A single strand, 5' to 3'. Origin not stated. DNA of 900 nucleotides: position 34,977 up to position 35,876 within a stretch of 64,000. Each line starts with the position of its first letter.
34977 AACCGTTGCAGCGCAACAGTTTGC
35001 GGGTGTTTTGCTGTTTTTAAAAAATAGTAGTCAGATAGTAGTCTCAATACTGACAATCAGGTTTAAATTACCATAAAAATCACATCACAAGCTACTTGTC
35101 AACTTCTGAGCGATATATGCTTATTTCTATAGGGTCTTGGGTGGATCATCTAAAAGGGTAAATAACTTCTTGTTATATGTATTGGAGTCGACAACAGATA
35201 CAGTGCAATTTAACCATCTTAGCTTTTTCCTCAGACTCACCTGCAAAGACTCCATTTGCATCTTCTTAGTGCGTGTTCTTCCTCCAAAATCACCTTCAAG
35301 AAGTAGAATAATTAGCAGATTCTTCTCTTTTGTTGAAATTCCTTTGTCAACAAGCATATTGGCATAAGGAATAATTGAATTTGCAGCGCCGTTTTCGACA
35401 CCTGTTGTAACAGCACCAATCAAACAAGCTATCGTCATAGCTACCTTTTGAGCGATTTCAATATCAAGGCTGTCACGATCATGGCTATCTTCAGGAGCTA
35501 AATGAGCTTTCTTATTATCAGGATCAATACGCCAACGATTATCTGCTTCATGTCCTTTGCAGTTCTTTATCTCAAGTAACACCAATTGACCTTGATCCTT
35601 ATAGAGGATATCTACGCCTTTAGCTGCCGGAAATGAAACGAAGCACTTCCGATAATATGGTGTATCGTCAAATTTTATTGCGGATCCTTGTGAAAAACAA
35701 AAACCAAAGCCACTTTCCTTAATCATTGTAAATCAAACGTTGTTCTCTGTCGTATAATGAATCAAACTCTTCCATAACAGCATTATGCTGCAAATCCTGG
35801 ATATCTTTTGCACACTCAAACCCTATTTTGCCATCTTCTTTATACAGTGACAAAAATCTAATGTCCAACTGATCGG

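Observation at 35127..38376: AT-rich candidate defence cassette: PD-(D/E)xK-like protein, split ABC-type ATPase and a divergent HEPN protein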

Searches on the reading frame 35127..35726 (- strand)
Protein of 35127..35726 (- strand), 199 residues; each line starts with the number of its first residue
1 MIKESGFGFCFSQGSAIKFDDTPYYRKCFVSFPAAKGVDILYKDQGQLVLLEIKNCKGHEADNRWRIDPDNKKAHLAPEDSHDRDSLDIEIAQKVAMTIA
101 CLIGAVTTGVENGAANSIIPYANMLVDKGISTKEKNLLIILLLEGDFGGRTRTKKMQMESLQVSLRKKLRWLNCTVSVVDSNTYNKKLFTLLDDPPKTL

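Call 4: search_protein_families(library=pfam, proteins=[window:35127-35726:-], max_evalue=1)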
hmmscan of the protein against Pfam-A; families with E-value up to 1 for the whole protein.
window:35127-35726:- (199 aa): 2 families
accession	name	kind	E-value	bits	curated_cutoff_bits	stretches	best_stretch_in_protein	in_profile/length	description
PF20366.3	DUF6661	-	5.9e-49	166.7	27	1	22-191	1-172/174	Family of unknown function (DUF6661)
PF09615.15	Cas_Csy3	-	0.038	13.8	25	1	52-140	153-240/328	CRISPR-associated protein (Cas_Csy3)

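Call 5: search_protein_families(library=padloc, proteins=[window:35127-35726:-], max_evalue=1)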
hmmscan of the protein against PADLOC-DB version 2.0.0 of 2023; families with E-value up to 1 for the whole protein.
window:35127-35726:- (199 aa): 5 families
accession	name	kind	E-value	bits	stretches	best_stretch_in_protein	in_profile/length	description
PDLC04228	HEC-02B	-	1e-73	245.5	1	2-191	3-195/199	-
PDLC04145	HEC-02A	-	1.7e-11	42.6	1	2-187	5-163/170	-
PDLC04224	HEC-02B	-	3.4e-05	21.8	1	3-169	5-148/182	-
PDLC01629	Cas7f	-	0.013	13.2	1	58-140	153-233/319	CAS-I-F; effector_G7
PDLC04229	HEC-02B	-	0.043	11.4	1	3-64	4-67/171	-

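Call 9: search_protein_families(library=ncbifam, proteins=[window:35127-35726:-], max_evalue=0.1)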
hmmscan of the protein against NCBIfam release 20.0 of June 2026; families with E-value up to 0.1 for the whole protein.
window:35127-35726:- (199 aa): 0 families

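Call 13: find_homologous_proteins(query=window:35127-35726:-, max_evalue=0.001)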
Query window:35127-35726:- (199 aa): 348 proteins with E <= 0.001 among 444 candidates; the best 120 are listed.
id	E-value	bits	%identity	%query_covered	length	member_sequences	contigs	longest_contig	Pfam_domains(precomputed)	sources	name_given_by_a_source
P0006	2.6e-129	447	100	100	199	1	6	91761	PF20366.3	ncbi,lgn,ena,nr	ncbi:MAG: hypothetical protein IKK61_04205 [Clostridia bacterium]|nr:hypothetical protein [Clostridi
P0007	4.7e-81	289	67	95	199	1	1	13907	PF20366.3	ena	-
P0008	2.0e-68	248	61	95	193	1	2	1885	PF20366.3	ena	-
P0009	1.5e-67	245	61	96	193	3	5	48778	PF20366.3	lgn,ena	-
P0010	1.4e-66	242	62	96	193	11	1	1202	PF20366.3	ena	-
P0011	2.2e-65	238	62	95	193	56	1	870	PF20366.3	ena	-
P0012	2.7e-63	231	58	96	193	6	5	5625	PF20366.3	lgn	-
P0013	1.6e-62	229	58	96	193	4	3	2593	PF20366.3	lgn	-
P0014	5.1e-62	227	58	96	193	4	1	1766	PF20366.3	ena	-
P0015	8.9e-61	223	58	95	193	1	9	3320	PF20366.3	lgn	-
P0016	1.1e-60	223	57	96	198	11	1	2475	PF20366.3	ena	-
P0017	1.4e-60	222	58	96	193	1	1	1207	PF20366.3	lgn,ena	-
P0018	9.6e-60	220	54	95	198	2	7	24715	PF20366.3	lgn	-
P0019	3.1e-59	218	53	95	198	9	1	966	PF20366.3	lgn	-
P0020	3.7e-57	211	53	95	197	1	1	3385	PF20366.3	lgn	-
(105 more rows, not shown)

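Call 14: find_encoding_contigs(protein=P0006, flank=6000, max_places=8)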
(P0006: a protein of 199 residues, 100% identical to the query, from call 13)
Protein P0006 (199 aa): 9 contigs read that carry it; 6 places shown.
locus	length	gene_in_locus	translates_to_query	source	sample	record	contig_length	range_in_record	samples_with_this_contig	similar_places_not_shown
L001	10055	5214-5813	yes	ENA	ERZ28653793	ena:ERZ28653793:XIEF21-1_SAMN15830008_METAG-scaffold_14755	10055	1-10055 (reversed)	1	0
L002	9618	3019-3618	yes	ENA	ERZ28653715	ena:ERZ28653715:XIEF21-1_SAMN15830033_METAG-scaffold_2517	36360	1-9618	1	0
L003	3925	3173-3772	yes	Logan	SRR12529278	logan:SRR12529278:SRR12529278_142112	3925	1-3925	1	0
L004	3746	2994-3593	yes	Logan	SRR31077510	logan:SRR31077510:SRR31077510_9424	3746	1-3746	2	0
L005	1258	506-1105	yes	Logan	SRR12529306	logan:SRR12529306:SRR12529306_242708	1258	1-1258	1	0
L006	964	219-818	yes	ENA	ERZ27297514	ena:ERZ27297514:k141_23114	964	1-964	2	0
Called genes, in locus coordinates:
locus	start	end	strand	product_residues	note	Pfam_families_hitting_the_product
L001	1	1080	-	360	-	?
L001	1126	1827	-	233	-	PF14689:SPOB_a (weak), PF02518:HATPase_c, PF14501:HATPase_c_5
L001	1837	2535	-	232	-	PF00072:Response_reg, PF04397:LytTR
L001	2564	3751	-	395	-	PF18731:HEPN_Swt1 (weak)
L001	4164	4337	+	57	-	PF13175:AAA_15, PF13514:AAA_27 (weak), PF13476:AAA_23, PF00005:ABC_tran (weak)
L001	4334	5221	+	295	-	PF13304:AAA_21, PF13175:AAA_15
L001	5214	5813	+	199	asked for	PF20366:DUF6661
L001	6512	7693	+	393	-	PF09002:Card1_endonuc (weak)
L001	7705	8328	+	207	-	PF00302:CAT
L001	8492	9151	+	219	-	PF01966:HD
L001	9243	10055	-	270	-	?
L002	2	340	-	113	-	?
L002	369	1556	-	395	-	PF18731:HEPN_Swt1 (weak)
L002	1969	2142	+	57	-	PF13175:AAA_15, PF13514:AAA_27 (weak), PF13476:AAA_23, PF00005:ABC_tran (weak)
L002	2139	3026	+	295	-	PF13304:AAA_21, PF13175:AAA_15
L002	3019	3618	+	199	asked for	PF20366:DUF6661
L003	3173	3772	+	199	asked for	PF20366:DUF6661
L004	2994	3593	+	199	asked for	PF20366:DUF6661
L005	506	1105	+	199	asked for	PF20366:DUF6661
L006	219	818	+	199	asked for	PF20366:DUF6661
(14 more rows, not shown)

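Call 21: find_related_loci(query=A1, collection=genome_contigs, flank=7000)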
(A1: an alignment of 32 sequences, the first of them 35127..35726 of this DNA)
Query A1 (199 aa) in genome_contigs; peptide patterns used: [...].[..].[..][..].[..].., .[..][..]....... (x = any residue, [..] = any of these).
110 stretches matched a pattern; 83 encode a relative of the query (tblastn E <= 1e-3); the best 80 are kept; 80 distinct loci.
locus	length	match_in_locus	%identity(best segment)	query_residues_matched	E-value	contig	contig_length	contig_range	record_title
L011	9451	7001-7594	53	2-193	2e-58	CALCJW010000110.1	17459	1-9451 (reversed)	MAG TPA_asm: uncultured Clostridia bacterium isolate ERR1600602_bin.57_CONCOCT_v1.1_MAG genome assembly, contig: ERZ1311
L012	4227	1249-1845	51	1-192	8e-58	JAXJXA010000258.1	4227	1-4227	MAG: Acutalibacteraceae bacterium isolate DOME_MAG_6816 6816_C0420_k141_189274, whole genome shotgun sequence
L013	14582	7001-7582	49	1-191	8e-57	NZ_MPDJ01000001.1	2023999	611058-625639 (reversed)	Eisenbergiella tayi strain DSM 26961 scaffold1, whole genome shotgun sequence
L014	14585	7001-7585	48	1-192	2e-56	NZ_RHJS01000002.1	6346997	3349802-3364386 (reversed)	Schaedlerella arabinosiphila strain DSM 106076 000000F_quiver_pilon, whole genome shotgun sequence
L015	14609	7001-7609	51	1-192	4e-56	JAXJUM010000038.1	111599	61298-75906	MAG: Acutalibacteraceae bacterium isolate DOME_MAG_5100 5100_C0323_k141_321929, whole genome shotgun sequence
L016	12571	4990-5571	49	1-191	4e-56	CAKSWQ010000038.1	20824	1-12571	MAG: uncultured Faecalibacterium sp. isolate REFINED_METABAT215_TOP10_CONTIGS_1500_ASSEMBLY_K77_MERGED__Hadza_MoBio_hadz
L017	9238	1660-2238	47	2-191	2e-54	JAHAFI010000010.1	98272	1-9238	MAG: Clostridiales bacterium isolate L3_058_072G1_dasL3_058_072G1_metabat.metabat.4 L3_058_072G1_scaffold_115, whole gen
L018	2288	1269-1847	48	3-192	4e-55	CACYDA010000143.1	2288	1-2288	MAG: uncultured Lachnospiraceae bacterium isolate RUG11835 genome assembly, contig: RUG11835_asm_143, whole genome shotg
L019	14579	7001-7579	48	3-192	9e-55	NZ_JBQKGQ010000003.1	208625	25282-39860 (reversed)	Agathobacter sp. LCP21S3_B2 contig00003, whole genome shotgun sequence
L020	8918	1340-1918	49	3-192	8e-55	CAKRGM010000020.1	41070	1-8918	MAG: uncultured Lachnospiraceae bacterium isolate REFINED_METABAT215_TOP10_CONTIGS_1500_ASSEMBLY_K77_MERGED__Nepal_MoBio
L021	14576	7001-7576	48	3-191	2e-54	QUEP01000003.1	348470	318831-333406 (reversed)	Clostridium sp. OF03-18AA OF03-18AA.Scaf3, whole genome shotgun sequence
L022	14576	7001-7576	47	3-191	2e-54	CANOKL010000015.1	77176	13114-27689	MAG TPA_asm: uncultured Lachnospiraceae bacterium isolate SRR19759413_bin.28_metawrap_v1.3_MAG genome assembly, contig:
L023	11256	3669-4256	49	2-192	4e-54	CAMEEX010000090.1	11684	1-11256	MAG: uncultured Clostridia bacterium isolate SRR11489769_bin.62_metaWRAP_v1.3_MAG genome assembly, contig: ERZ11466722.7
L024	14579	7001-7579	47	3-192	3e-54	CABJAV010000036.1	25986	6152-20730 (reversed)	Lachnospiraceae bacterium isolate MGYG-HGUT-00136 genome assembly, contig: .20427_4_25.36, whole genome shotgun sequence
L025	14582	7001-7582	49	1-191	3e-54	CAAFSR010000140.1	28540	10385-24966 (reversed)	MAG TPA_asm: uncultured Faecalibacterium sp., isolate HGM13277, WGS project CAAFSR010000000 data, contig: SRS294968_37_k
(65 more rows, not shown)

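Call 26: predict_structure(alignment_id=A1)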
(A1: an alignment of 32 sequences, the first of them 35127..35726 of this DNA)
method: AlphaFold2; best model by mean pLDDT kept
length: 199 residues; sequences in the alignment: 32
mean_pLDDT: 89.0   pTM: 0.88
mean pLDDT of the five models: 89.0, 88.1, 86.7, 82.8, 81.4
residues with pLDDT >= 90: 128; 70-90: 56; 50-70: 12; < 50: 3
segments of 3 or more residues with pLDDT < 50: 197-199
pLDDT, mean of each block of 10 residues (from residue 1): 93 95 94 93 96 82 79 83 86 97 85 87 92 90 85 90 97 95 95 62
secondary structure, 60 per line:
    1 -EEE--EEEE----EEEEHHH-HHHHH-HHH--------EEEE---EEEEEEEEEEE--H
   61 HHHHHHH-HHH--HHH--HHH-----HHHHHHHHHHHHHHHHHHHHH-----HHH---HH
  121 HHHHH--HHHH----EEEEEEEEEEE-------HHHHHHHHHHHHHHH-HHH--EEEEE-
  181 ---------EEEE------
elements in order: E2-4 E7-10 E15-18 H23-27 E40-43 E47-57 H60-67 H87-107 H119-125 H128-131 E136-146 H154-168 E175-179 E190-193

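Call 31: fold_search(model_id=the predicted structure, library=pdb)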
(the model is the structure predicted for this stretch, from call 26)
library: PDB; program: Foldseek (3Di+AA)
matches with E <= 10: 733; with E <= 0.001: 0
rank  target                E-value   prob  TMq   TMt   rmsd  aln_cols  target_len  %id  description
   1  7tji_C                1.5e-01  0.28  0.27  0.12  10.1       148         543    6  S. cerevisiae ORC bound to 84 bp ARS1 DNA and Cdc6 (state 2) with flexible Orc6 N-terminal domain (released 2022-10-05)
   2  4esv_J                1.5e-01  0.08  0.15  0.09  13.8       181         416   10  A New Twist on the Translocation Mechanism of Helicases from the Structure of DnaB with its Substrates (released 2012-10-24)
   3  6bzf_G                1.6e-01  0.21  0.26  0.29  10.2       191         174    9  Structure of S. cerevisiae Zip2:Spo16 complex, C2 form (released 2018-02-14)
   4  9c1m_G                1.6e-01  0.14  0.21  0.12  10.9       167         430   11  HerA-DUF assembly 1 (released 2025-06-04)
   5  7z6h_E                1.6e-01  0.13  0.21  0.14  10.1       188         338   11  Structure of DNA-bound human RAD17-RFC clamp loader and 9-1-1 checkpoint clamp (released 2022-05-04)
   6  9r2l_G                2.1e-01  0.23  0.18  0.27  13.3        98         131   13  De novo designed N37 protein fold (released 2025-05-14)
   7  3pd4_A                2.4e-01  0.07  0.18  0.23  16.6       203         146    8  Crystal structure of the editing domain of threonyl-tRNA synthetase from Pyrococcus abyssi in complex with glycyl-3'-a (released 2010-12-08)
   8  8z4i_B                2.5e-01  0.23  0.23  0.14   6.8       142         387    9  crystal structure of Cdn1 in complex with cA3 (released 2026-02-04)
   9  8zn5_B                2.5e-01  0.08  0.14  0.08  12.9       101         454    8  Crystal Structure of Designed Clock Protein KaiC (released 2025-04-16)
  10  3pd3_A                3.1e-01  0.08  0.21  0.25  16.0       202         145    7  Crystal structure of the editing domain of threonyl-tRNA synthetase from Pyrococcus abyssi in complex with threonyl-3' (released 2010-12-08)
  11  3bgw_D                3.1e-01  0.08  0.16  0.09  16.2       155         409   13  The Structure Of A DnaB-Like Replicative Helicase And Its Interactions With Primase (released 2007-12-25)
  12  2wiw_B                3.3e-01  0.21  0.15  0.23   5.1        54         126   17  Crystal structures of Holliday junction resolvases from Archaeoglobus fulgidus bound to DNA substrate (released 2009-05-26)
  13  4s0i                  3.3e-01  0.10  0.19  0.24  13.3       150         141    8  Biphenylalanine modified threonyl-tRNA synthetase from Pyrococcus abyssi: 11BIF, 42F, 79S, and 123A mutant (released 2015-03-18)
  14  2wiz_A                3.5e-01  0.20  0.15  0.23   5.7        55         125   16  Crystal structures of Holliday junction resolvases from Archaeoglobus fulgidus bound to DNA substrate (released 2009-05-26)
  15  7tjj_C                3.5e-01  0.18  0.27  0.12  10.1       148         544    6  S. cerevisiae ORC bound to 84 bp ARS1 DNA and Cdc6 (state 1) with docked Orc6 N-terminal domain (released 2022-10-05)
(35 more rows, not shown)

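Call 33: search_solved_structures(query=A1, max_evalue=10, show_alignments=2)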
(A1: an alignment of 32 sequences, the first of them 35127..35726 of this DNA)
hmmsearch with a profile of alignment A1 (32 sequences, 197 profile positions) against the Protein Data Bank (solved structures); distinct sequences matched with E-value up to 10: 0.

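Call 51: find_encoding_contigs(protein=P0007, flank=6000, max_places=3)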
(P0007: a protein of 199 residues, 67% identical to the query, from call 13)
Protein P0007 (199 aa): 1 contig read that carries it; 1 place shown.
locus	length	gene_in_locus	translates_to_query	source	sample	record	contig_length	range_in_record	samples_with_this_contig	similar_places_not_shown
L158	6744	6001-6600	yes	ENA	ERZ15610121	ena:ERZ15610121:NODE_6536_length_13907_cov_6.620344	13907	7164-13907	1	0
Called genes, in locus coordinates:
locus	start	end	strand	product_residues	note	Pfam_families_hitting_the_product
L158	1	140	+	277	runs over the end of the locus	-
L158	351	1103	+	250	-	PF01746:tRNA_m1G_MT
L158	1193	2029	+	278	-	PF02645:DegV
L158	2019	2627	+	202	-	-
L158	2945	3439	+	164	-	PF07508:Recombinase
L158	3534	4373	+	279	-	PF00239:Resolvase, PF07508:Recombinase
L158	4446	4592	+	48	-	PF14253:AbiH (weak)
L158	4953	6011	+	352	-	PF02463:SMC_N (weak), PF13166:AAA_13 (faint), PF13175:AAA_15, PF13476:AAA_23, PF00005:ABC_tran (faint), PF13175:AAA_15, PF13304:AAA_21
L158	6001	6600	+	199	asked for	PF20366:DUF6661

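Call 60: search_protein_families(library=phrogs, proteins=[window:35127-35726:-], max_evalue=0.001)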
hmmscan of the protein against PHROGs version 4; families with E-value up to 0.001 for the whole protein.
window:35127-35726:- (199 aa): 0 families

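Call 67: fold_search(model_id=the predicted structure, library=viral)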
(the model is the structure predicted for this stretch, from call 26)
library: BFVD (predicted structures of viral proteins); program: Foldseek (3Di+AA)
matches with E <= 10: 892; with E <= 0.001: 0
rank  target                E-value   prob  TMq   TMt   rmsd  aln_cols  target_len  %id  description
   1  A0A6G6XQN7            3.2e-02  0.23  0.22  0.13   9.8       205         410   12  (no name in the UniProt tables at hand)
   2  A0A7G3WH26            3.8e-02  0.60  0.29  0.34   6.4       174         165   10  Putative endodeoxyribonuclease I [Arthronema virus TR020]
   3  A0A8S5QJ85            4.3e-02  0.54  0.26  0.19   8.2       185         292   11  Restriction endonuclease [Siphoviridae sp. ctezl47]
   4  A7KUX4                4.9e-02  0.54  0.29  0.22   8.3       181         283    9  (no name in the UniProt tables at hand)
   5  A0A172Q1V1            8.1e-02  0.16  0.24  0.25  11.6       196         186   14  Uncharacterized protein [Escherichia phage MX01]
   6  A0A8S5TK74            1.1e-01  0.14  0.15  0.05   9.7        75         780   17  ATPase [Siphoviridae sp. ctwQT14]
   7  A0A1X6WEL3            1.3e-01  0.16  0.20  0.18   8.3       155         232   11  (no name in the UniProt tables at hand)
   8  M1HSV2                1.3e-01  0.13  0.19  0.13  11.3       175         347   11  (no name in the UniProt tables at hand)
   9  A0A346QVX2            1.4e-01  0.35  0.18  0.16   5.3        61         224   23  ORF053a [Spodoptera frugiperda granulovirus]
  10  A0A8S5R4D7            1.4e-01  0.16  0.22  0.21   9.4       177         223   11  Uncharacterized protein [Podoviridae sp. ct8nN1]
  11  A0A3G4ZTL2            1.4e-01  0.16  0.26  0.14  13.4       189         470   10  Treble clef zinc finger domain-containing protein [Barrevirus sp.]
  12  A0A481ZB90            1.6e-01  0.14  0.22  0.29  11.5       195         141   12  Endonuclease [Pithovirus LCPAC304]
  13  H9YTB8                1.6e-01  0.11  0.24  0.20   9.5       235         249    8  (no name in the UniProt tables at hand)
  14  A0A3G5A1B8            2.0e-01  0.21  0.27  0.26   7.2       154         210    9  Uncharacterized protein [Harvfovirus sp.]
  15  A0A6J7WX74            2.0e-01  0.06  0.16  0.08  18.3       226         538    8  GroL Chaperonin GroEL (HSP60 family) [uncultured Caudovirales phage]
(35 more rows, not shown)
